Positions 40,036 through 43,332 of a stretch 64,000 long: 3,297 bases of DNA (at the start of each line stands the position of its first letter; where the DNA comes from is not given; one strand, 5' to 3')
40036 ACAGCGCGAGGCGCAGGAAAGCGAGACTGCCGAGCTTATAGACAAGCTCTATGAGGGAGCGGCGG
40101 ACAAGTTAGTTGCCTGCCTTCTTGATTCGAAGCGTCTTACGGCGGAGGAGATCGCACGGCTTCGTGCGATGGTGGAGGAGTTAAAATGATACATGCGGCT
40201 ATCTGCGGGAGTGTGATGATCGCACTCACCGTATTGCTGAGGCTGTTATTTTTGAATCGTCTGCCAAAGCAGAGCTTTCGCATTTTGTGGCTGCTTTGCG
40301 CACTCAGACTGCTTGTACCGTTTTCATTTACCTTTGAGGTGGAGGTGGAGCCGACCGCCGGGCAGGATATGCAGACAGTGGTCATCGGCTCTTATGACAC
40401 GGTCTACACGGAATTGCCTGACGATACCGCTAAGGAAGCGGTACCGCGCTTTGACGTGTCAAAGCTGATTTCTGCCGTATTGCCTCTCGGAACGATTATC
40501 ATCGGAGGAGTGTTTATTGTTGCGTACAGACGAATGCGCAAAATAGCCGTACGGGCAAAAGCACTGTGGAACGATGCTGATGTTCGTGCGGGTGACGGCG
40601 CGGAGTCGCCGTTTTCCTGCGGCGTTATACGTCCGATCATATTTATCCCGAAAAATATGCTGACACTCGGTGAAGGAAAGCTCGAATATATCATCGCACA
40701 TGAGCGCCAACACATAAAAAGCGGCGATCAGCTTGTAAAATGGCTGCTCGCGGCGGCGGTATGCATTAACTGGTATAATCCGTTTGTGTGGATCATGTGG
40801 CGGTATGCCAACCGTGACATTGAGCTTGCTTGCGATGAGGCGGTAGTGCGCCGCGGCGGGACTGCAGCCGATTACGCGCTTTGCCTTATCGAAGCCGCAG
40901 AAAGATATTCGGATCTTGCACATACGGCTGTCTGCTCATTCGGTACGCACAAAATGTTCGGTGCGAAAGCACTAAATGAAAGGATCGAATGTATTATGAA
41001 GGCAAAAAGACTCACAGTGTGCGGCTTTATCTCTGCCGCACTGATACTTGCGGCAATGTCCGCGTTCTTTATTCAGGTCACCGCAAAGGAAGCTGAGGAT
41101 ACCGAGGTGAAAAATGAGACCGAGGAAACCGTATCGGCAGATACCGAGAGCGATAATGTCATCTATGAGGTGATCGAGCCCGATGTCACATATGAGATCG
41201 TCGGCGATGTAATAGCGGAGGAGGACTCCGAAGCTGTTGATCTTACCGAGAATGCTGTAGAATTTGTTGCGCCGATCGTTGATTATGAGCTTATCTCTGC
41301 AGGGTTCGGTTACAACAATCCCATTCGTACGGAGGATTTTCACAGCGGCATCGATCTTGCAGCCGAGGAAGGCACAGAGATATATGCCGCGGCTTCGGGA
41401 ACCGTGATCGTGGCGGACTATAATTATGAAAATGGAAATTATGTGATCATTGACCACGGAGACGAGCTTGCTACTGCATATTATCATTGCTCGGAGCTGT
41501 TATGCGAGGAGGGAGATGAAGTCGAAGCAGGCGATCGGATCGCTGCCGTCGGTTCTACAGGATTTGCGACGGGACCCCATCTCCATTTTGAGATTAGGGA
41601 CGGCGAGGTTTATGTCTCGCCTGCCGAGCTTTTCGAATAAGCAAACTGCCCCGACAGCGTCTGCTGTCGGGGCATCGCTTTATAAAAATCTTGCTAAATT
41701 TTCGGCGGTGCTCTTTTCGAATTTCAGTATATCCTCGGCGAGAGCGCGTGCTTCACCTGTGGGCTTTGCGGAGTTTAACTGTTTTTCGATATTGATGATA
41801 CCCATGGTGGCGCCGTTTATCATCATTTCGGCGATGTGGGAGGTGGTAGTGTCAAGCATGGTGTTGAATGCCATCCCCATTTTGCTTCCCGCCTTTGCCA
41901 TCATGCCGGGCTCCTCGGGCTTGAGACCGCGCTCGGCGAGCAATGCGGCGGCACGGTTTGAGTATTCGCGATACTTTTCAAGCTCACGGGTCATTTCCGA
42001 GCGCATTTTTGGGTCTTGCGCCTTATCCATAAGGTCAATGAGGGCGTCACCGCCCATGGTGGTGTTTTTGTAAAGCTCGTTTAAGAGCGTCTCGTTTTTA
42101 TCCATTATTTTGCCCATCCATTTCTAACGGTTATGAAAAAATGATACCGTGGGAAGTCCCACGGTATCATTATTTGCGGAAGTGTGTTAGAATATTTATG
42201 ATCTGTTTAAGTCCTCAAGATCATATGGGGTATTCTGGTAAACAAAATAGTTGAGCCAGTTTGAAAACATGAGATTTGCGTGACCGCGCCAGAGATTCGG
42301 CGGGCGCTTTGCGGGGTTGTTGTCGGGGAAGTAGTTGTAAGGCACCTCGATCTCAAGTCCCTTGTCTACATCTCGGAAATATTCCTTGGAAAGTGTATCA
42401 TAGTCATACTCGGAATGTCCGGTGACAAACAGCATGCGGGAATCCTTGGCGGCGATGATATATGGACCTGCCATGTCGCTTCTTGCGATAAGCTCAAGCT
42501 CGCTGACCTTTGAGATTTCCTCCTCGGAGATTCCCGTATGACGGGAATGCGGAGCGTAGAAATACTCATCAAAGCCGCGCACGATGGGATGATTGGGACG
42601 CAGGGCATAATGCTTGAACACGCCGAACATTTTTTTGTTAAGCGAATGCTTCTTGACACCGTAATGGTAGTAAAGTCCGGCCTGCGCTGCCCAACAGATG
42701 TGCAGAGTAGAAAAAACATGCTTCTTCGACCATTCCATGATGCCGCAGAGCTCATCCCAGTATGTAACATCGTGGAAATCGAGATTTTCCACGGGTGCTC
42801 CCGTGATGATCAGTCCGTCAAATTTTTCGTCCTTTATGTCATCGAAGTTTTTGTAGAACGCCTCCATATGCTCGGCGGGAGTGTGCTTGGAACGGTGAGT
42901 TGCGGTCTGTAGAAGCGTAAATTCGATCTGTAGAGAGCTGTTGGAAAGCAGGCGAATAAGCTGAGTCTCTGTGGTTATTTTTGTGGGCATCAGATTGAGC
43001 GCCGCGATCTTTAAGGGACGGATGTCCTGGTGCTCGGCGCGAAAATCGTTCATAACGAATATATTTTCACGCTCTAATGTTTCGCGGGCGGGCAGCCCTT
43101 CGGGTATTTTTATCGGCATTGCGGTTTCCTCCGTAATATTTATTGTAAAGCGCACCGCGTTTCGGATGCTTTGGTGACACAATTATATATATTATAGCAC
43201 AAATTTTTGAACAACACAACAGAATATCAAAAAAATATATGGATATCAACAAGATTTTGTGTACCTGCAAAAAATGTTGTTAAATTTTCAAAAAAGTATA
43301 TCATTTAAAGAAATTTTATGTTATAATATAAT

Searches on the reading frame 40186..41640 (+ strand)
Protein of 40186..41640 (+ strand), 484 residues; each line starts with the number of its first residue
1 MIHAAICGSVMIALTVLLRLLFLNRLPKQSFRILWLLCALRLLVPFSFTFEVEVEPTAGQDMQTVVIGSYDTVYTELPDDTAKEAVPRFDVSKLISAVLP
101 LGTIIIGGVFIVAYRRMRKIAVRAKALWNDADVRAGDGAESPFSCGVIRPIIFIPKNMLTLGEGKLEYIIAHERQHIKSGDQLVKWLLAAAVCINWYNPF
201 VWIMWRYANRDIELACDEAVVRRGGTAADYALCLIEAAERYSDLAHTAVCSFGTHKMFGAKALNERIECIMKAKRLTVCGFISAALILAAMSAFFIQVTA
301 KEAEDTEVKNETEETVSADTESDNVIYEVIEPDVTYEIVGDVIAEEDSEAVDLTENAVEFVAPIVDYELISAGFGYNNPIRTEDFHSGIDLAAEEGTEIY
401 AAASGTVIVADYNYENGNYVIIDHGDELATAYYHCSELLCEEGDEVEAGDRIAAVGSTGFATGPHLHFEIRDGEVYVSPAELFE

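Call 61: search_protein_families(library=pfam, proteins=[window:40186-41640:+], max_evalue=0.001)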
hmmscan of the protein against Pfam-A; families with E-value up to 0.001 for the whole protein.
window:40186-41640:+ (484 aa): 2 families
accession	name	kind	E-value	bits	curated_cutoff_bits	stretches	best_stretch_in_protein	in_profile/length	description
PF05569.17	Peptidase_M56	-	4.1e-40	138.2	31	1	2-270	4-296/296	BlaR1 peptidase M56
PF01551.29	Peptidase_M23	-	5.7e-33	113.4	28.7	1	385-479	2-96/96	Peptidase family M23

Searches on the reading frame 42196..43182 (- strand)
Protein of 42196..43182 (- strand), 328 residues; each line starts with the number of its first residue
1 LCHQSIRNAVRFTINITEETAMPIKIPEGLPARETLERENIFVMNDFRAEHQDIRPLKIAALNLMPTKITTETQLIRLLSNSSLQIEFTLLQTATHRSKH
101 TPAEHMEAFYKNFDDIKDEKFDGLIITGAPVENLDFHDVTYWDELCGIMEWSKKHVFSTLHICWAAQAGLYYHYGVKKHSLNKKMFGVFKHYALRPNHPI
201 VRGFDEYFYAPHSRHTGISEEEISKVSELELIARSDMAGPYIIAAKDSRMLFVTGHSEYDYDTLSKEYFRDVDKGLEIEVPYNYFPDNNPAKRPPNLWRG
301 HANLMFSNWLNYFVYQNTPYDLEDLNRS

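Call 59: search_protein_families(library=ncbifam, proteins=[window:42196-43182:-], max_evalue=0.00001)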
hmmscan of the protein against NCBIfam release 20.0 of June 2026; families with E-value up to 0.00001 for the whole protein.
window:42196-43182:- (328 aa): 3 families
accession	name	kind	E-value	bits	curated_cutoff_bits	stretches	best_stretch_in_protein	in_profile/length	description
NF047918.2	MetA_acetyl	exception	3e-147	489.8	460.5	1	22-322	1-302/302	homoserine O-acetyltransferase MetA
TIGR01001.2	MetA_succinyl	equivalog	2.2e-136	454.1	495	1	22-325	1-304/304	homoserine O-succinyltransferase MetA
NF003776.0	PRK05368.1-3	equivalog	1.5e-57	194.8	358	1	22-274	1-256/353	homoserine O-succinyltransferase MetA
